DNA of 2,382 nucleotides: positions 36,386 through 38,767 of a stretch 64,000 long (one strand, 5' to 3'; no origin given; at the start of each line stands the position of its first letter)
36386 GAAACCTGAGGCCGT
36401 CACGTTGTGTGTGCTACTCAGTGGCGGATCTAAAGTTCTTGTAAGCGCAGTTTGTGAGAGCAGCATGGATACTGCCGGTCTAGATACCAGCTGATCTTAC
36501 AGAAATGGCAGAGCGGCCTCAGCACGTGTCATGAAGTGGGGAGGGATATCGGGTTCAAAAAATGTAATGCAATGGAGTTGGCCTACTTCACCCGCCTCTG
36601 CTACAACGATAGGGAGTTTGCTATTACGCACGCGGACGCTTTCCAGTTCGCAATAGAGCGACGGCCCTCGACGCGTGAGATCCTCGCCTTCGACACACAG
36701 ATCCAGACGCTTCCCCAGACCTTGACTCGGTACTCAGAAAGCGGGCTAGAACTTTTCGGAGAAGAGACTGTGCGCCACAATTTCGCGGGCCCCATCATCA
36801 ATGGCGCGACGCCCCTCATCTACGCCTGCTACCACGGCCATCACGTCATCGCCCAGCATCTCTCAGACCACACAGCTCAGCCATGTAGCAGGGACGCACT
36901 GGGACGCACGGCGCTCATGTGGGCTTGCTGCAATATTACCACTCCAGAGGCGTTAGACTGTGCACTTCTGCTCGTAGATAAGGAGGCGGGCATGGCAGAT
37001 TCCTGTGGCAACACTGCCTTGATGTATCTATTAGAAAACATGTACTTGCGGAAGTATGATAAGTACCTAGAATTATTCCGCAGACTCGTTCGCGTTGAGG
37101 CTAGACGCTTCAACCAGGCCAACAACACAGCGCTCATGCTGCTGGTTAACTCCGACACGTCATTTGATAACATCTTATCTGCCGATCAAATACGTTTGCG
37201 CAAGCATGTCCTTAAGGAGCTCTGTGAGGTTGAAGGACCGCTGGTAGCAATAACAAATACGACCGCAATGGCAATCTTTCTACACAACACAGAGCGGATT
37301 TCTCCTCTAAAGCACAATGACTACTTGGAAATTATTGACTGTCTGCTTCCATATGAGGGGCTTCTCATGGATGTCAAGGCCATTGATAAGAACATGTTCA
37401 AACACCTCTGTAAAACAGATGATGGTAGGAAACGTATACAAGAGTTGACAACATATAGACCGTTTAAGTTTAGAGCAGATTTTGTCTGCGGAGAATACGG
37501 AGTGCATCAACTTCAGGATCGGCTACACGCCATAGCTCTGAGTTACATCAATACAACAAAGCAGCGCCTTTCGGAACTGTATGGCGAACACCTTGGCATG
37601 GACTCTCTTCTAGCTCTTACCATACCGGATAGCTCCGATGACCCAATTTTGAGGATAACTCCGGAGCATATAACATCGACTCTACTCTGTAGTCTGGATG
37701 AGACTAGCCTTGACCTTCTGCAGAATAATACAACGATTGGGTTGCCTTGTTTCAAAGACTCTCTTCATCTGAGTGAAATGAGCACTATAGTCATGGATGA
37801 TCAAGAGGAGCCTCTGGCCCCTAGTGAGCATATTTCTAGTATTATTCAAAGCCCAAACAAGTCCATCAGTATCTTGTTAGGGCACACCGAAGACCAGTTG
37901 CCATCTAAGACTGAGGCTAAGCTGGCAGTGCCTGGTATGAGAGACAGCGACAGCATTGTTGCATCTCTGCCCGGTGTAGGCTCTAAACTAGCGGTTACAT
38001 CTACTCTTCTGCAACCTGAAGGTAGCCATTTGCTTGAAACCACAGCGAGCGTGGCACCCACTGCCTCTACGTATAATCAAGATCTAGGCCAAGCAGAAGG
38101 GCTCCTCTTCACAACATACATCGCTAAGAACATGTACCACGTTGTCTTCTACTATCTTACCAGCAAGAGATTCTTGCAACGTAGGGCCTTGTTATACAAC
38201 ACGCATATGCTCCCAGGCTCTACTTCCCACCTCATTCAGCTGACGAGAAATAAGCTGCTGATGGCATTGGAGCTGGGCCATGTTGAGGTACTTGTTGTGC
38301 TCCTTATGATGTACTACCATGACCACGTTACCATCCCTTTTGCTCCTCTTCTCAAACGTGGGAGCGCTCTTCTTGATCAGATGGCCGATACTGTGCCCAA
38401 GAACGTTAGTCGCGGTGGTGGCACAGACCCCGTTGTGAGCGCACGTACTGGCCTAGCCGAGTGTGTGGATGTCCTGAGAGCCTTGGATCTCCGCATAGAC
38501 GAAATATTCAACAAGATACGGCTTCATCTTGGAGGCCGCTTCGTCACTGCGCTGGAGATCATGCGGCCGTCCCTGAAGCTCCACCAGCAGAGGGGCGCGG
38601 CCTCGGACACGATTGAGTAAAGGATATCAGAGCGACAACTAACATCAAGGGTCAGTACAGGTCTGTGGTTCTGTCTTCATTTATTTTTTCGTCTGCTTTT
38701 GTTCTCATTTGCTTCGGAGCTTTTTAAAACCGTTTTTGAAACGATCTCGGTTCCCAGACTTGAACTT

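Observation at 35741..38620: A fossil NEK kinase domain sits in front of an intact 21.1 ankyrin ORF.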

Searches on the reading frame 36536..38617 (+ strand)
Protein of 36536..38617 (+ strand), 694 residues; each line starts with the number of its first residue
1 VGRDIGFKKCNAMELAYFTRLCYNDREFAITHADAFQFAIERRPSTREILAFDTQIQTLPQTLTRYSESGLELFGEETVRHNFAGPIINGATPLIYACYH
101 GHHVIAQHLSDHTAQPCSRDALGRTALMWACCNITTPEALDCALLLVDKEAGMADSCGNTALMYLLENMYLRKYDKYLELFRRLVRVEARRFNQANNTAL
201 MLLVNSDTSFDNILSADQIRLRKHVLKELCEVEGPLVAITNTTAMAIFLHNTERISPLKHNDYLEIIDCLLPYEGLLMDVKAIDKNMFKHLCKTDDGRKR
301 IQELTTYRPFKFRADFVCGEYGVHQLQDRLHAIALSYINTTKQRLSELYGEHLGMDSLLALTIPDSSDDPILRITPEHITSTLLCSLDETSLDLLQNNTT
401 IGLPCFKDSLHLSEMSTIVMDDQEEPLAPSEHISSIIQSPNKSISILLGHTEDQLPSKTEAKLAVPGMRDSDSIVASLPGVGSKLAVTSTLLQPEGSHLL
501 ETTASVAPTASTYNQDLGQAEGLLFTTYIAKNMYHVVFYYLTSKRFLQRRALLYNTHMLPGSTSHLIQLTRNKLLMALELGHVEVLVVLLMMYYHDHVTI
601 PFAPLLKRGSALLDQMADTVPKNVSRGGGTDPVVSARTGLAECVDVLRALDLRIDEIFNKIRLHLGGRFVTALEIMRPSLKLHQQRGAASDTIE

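Call 5: search_protein_families(library=pfam, proteins=[window:36536-38617:+], max_evalue=1)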
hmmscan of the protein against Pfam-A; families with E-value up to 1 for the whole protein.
window:36536-38617:+ (694 aa): 5 families
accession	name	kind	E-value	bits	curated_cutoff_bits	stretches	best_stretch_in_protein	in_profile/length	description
PF12796.13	Ank_2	-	5.1e-11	43.4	27.3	2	86-151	27-84/90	Ankyrin repeats (3 copies)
PF00023.36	Ank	-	4.6e-05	24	21.1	1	89-120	1-32/33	Ankyrin repeat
PF13637.12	Ank_4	-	0.0099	16.7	22.7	1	94-131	1-38/50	Ankyrin repeats (many copies)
PF13857.12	Ank_5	-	0.058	14.3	27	0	90-126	16-52/56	Ankyrin repeats (many copies)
PF13606.12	Ank_3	-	0.88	10.8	22.3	0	89-113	1-25/30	Ankyrin repeat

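Call 6: find_homologous_proteins(query=window:36536-38617:+)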
Query window:36536-38617:+ (694 aa): 3 proteins with E <= 0.001 among 8000 candidates.
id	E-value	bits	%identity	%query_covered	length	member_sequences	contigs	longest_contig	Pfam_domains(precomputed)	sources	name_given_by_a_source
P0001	0.0e+0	1533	100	98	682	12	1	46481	PF12796.14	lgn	-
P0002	0.0e+0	1273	84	97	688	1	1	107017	PF12796.14,PF00023.37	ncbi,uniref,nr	ncbi:Hypothetical protein GLP15_739 [Giardia lamblia P15]|uniref:Uncharacterized protein n=1 Tax=Gia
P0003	0.0e+0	1138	76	97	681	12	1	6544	PF12796.14,PF00023.37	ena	-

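Call 7: find_encoding_contigs(protein=P0002, flank=4000, max_places=4)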
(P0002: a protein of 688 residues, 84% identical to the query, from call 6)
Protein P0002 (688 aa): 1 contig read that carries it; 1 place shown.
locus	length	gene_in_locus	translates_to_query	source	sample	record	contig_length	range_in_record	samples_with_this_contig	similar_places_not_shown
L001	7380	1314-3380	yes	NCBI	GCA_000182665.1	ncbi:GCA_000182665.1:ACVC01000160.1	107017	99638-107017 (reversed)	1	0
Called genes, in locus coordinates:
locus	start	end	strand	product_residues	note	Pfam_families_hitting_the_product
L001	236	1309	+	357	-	PF00069:Pkinase, PF07714:PK_Tyr_Ser-Thr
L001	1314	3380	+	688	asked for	PF12796:Ank_2, PF00023:Ank (faint)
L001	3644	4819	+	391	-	-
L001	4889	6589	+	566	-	-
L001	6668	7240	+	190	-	PF18477:PIN_9 (weak), PF04900:Fcf1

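Call 8: find_encoding_contigs(protein=P0003, flank=4000, max_places=4)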
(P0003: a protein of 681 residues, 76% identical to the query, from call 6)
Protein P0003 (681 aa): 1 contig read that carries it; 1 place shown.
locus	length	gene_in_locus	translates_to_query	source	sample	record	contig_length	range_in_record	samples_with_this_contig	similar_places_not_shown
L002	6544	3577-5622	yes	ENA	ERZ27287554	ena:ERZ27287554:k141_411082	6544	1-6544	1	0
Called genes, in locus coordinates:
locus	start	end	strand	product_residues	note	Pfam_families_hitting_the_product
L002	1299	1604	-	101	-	-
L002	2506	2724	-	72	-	-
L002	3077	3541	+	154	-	-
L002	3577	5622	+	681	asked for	PF12796:Ank_2, PF00023:Ank (faint)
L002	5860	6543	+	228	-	?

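Call 9: list_cluster_members(proteins=[P0001, P0003])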
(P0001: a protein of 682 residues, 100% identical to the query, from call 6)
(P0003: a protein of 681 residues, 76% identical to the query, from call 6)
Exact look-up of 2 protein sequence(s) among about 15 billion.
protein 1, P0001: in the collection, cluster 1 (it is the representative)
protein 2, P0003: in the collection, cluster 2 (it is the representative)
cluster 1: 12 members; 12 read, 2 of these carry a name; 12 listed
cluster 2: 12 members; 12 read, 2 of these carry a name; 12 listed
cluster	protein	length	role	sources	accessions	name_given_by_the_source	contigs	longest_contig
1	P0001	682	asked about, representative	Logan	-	-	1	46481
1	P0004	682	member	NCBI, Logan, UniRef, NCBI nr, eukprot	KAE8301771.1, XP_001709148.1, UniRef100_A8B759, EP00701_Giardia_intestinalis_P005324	Ankyrin repeat protein 1 [Giardia duodenalis] | Ankyrin repeat protein 1 n=1 Tax=Giardia intestinalis (strain ATCC 50803 / WB clone C6) ... | Ankyrin repeat protein 1 [Giardia intestinalis]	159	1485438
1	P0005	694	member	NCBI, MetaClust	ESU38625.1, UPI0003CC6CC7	Hypothetical protein DHA2_150685, partial [Giardia duodenalis] | status=active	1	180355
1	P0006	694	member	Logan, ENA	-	-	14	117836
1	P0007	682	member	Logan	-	-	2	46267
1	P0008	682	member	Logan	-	-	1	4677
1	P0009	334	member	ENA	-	-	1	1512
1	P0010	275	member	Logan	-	-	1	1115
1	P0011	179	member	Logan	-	-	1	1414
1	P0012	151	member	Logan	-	-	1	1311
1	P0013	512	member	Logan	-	-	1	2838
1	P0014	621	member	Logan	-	-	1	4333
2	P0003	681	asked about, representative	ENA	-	-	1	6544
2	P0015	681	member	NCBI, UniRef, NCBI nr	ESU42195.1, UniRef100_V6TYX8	Hypothetical protein GSB_151949 [Giardia duodenalis] | Uncharacterized protein n=1 Tax=Giardia intestinalis TaxID=5741 RepID=V6TYX8_GIAIN | Hypothetical protein GSB_151949 [Giardia intestinalis]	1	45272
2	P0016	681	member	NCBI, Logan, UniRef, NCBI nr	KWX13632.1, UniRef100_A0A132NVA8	hypothetical protein QR46_2398 [Giardia duodenalis assemblage B] | Uncharacterized protein n=1 Tax=Giardia duodenalis assemblage B TaxID=1394984 ... | hypothetical protein QR46_2398 [Giardia intestinalis assemblage B]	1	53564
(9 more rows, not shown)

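Call 12: find_encoding_contigs(protein=P0004, flank=3000, max_places=6)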
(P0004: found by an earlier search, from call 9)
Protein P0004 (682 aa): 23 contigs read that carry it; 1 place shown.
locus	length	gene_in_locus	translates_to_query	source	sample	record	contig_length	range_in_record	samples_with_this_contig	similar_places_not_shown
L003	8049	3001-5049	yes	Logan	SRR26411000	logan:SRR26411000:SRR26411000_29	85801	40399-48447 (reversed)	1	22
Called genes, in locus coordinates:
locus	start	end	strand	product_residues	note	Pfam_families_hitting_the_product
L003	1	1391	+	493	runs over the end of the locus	-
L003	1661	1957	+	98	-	-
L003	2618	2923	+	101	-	-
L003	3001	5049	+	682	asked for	PF12796:Ank_2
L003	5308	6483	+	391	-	-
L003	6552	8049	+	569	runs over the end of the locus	-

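Call 13: find_encoding_contigs(protein=P0005, flank=3000, max_places=3)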
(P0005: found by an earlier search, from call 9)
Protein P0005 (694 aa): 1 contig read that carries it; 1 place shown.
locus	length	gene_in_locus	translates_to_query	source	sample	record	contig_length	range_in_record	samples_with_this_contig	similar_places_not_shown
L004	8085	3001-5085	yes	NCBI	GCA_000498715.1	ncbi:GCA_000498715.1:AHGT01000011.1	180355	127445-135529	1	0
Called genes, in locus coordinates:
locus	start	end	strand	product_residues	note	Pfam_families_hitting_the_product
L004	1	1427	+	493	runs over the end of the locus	-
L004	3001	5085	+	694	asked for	PF12796:Ank_2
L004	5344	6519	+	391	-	-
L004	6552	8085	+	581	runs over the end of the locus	-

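Call 17: search_solved_structures(query=L001:236-1306:+, max_evalue=0.001, show_alignments=1)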
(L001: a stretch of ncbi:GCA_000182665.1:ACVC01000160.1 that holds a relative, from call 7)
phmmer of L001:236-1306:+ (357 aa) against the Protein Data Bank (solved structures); distinct sequences matched with E-value up to 0.001: 736 (the best 60 are shown).
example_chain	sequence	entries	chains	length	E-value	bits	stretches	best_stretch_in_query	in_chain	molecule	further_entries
6pk6_A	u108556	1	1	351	5.7e-10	41.8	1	148-227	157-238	Serine/threonine-protein kinase PRP4 homolog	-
4ian_A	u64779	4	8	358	5.9e-10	41.8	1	148-227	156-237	Serine/threonine-protein kinase PRP4 homolog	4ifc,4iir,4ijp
1s9i_A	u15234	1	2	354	1.1e-09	40.8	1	102-225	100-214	Dual specificity mitogen-activated protein kinase kinase 2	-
6cnh_A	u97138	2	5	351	1.4e-09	40.6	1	148-227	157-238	Serine/threonine-protein kinase PRP4 homolog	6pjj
6qx9_K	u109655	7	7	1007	3.9e-09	39.1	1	148-227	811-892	Serine/threonine-protein kinase PRP4 homolog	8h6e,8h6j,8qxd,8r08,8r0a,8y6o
7xbr_A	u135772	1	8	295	6.2e-09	38.4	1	63-223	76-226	Mitogen-activated protein kinase kinase 5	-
6fdy_U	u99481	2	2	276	7e-09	38.2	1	29-237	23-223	Serine/threonine-protein kinase ULK3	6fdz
8vf6_A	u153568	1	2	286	1.1e-08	37.6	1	15-263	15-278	Serine/threonine-protein kinase 33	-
4apc_A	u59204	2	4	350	1.2e-08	37.5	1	46-222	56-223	SERINE/THREONINE-PROTEIN KINASE NEK1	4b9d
4yc6_A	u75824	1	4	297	4.7e-08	35.5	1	65-221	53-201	Cyclin-dependent kinase 1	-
4y72_A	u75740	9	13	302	4.9e-08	35.4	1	65-221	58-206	Cyclin-dependent kinase 1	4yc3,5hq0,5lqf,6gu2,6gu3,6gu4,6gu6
9skq_A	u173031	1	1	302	5e-08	35.4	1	65-221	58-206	Cyclin-dependent kinase 1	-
11gy_A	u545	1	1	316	5.6e-08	35.3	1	65-221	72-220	Cyclin-dependent kinase 1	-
7nj0_B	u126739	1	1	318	5.7e-08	35.3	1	65-221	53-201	Cyclin-dependent kinase 1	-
4uya_A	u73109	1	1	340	5.8e-08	35.2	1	60-223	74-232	MITOGEN-ACTIVATED PROTEIN KINASE KINASE KINASE MLK4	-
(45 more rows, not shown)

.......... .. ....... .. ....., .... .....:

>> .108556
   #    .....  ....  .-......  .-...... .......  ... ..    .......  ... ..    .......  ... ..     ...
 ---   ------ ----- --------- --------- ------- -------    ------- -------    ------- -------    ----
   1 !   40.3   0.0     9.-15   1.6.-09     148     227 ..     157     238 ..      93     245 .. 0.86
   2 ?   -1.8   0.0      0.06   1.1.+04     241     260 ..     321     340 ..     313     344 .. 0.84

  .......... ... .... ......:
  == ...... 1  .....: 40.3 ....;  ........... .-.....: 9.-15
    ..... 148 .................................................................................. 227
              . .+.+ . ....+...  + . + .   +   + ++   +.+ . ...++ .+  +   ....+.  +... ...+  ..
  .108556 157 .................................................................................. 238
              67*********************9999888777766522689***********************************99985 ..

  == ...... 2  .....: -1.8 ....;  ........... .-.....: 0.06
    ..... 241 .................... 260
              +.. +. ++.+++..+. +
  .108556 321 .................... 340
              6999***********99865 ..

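Call 30: find_encoding_contigs(protein=P0016, flank=2500, max_places=2)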
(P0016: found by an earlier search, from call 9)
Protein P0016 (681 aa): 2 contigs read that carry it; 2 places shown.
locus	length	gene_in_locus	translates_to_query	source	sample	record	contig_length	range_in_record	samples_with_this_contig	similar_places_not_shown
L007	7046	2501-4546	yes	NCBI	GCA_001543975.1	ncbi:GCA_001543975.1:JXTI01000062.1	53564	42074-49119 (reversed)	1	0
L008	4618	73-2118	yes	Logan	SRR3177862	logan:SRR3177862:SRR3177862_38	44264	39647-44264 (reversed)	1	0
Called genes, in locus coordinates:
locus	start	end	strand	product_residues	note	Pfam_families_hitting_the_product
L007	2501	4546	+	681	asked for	PF12796:Ank_2, PF00023:Ank (faint)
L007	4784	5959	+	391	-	-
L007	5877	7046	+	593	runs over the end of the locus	-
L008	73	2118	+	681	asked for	PF12796:Ank_2, PF00023:Ank (faint)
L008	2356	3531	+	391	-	-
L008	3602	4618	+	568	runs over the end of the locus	-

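Call 36: search_protein_representatives(protein=window:36572-38617:+)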
Query: 682 residues. Proteins with E-value up to 0.001 (for the whole library): 1141; up to 1e-10: 84; up to 1e-30: 1. The best 150 are listed.
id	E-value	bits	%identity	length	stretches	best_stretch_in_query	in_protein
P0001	0.0e+00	1532.6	100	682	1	1-682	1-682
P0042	1.5e-28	116.3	40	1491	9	77-133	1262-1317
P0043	9.4e-26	107.0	34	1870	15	76-158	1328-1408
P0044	1.5e-24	103.1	35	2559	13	60-157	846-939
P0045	2.0e-23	99.4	35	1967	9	76-159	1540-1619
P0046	7.7e-22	94.1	38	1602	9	77-141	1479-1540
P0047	9.7e-21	90.5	39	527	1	78-237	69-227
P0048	1.3e-20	90.0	34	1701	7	76-145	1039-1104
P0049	2.0e-20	89.4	38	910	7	79-207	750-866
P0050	9.2e-20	87.2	35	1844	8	77-178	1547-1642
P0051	4.3e-19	85.0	42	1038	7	103-155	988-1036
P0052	1.4e-18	83.3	38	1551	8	78-119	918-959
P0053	3.8e-18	81.9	38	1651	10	79-141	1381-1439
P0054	6.4e-18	81.2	34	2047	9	76-193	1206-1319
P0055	1.9e-17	79.6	35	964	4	77-172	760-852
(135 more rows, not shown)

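Call 41: search_protein_families(library=pfam, proteins=[P0029, P0030, P0031, P0032, P0026], max_evalue=0.1)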
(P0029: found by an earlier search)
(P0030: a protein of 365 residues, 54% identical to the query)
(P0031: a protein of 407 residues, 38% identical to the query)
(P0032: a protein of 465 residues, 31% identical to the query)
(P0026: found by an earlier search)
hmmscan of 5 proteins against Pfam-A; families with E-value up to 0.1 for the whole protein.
P0029 (357 aa): 4 families
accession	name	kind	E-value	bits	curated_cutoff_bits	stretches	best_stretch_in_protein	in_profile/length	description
PF00069.31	Pkinase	-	3.9e-24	85.9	31.7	1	49-263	42-257/263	Protein kinase domain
PF07714.23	PK_Tyr_Ser-Thr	-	1.1e-15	58.1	23.1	1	52-221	40-202/258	Protein tyrosine and serine/threonine kinase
PF01636.29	APH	-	0.026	14.7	23.2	0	99-167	117-188/239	Phosphotransferase enzyme family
PF21484.3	Chp1-like_PIN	-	0.041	14.2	27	0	34-97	48-112/148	Chromo domain-containing protein 1-like, PIN domain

P0030 (365 aa): 3 families
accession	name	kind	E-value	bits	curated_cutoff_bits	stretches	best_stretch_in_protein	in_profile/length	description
PF00069.31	Pkinase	-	1.9e-26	93.5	31.7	1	19-271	10-257/263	Protein kinase domain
PF07714.23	PK_Tyr_Ser-Thr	-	1e-16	61.5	23.1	1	52-271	40-254/258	Protein tyrosine and serine/threonine kinase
PF01636.29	APH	-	0.0056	16.9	23.2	1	98-166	116-188/239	Phosphotransferase enzyme family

P0031 (407 aa): 3 families
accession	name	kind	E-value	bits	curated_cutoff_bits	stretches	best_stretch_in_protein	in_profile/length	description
PF00069.31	Pkinase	-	2.8e-21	76.5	31.7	1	29-273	6-257/263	Protein kinase domain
PF07714.23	PK_Tyr_Ser-Thr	-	3e-11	43.6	23.1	1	48-225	32-205/258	Protein tyrosine and serine/threonine kinase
PF01636.29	APH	-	0.002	18.4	23.2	1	32-172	66-188/239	Phosphotransferase enzyme family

P0032 (465 aa): 3 families
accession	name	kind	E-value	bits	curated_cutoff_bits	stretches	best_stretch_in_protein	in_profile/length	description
PF00069.31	Pkinase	-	1.5e-29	103.7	31.7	1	29-275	5-258/263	Protein kinase domain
PF07714.23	PK_Tyr_Ser-Thr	-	1.4e-15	57.7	23.1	1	31-227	7-205/258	Protein tyrosine and serine/threonine kinase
PF23461.1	ZMYND11_CC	-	0.035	14.9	27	1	351-385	14-48/54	ZMYND11 protein coiled-coil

P0026 (167 aa): 2 families
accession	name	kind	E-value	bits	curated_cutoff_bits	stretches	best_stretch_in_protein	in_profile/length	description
PF00069.31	Pkinase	-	4.6e-06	26.7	31.7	1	58-161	43-132/263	Protein kinase domain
PF07714.23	PK_Tyr_Ser-Thr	-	0.0017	18.1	23.1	1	54-160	42-135/258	Protein tyrosine and serine/threonine kinase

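Call 65: predict_structure(alignment_id=A4)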
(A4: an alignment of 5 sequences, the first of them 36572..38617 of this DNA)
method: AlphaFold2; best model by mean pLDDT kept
length: 682 residues; sequences in the alignment: 5
mean_pLDDT: 38.5   pTM: 0.29
mean pLDDT of the five models: 38.5, 36.5, 36.3, 35.8, 35.2
residues with pLDDT >= 90: 0; 70-90: 9; 50-70: 153; < 50: 520
segments of 3 or more residues with pLDDT < 50: 1-38, 50-64, 70-78, 139-148, 176-207, 220-282, 284-286, 288-558, 571-573, 582-588, 606-620, 640-682
pLDDT, mean of each block of 10 residues (from residue 1): 30 38 33 45 52 46 50 45 64 69 51 56 63 61 47 52 59 51 40 34 47 54 35 38 38 43 33 41 48 33 26 29 34 35 27 27 25 26 24 21 21 27 28 26 24 25 22 21 22 23 24 24 25 28 26 43 56 49 45 68 53 36 60 58 34 32 31 28 25
secondary structure, 60 per line:
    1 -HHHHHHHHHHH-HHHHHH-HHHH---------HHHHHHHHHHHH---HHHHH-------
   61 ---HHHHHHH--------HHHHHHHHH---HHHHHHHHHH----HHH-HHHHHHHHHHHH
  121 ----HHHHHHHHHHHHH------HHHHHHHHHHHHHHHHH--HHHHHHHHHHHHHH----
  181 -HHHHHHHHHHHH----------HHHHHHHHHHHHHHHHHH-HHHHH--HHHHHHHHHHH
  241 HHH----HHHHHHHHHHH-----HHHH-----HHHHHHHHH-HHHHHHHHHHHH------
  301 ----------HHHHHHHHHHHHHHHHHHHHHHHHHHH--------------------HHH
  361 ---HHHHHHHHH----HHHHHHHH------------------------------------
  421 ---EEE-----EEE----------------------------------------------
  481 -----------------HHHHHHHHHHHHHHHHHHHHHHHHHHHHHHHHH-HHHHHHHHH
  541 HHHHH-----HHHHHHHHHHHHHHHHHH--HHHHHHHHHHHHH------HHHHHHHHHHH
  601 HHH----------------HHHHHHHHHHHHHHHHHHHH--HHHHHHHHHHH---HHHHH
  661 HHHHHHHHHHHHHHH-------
elements in order (helices of 4 or more, strands of 3 or more residues): H2-12 H14-19 H21-24 H34-45 H49-53 H64-70 H79-87 H91-100 H109-120 H125-137 H144-160 H163-176 H182-193 H204-221 H223-227 H230-243 H248-258 H264-267 H273-281 H283-294 H311-337 H364-372 H377-384 E424-426 E432-434 H498-530 H532-545 H551-568 H571-583 H590-603 H620-639 H642-652 H656-675

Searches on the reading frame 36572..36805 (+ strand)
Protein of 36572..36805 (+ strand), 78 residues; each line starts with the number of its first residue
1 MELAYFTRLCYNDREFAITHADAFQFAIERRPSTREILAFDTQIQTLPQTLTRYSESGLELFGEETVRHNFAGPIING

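Call 49: search_solved_structures(query=window:36572-36805:+, max_evalue=10, show_alignments=3)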
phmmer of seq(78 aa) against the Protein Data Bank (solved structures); distinct sequences matched with E-value up to 10: 0.
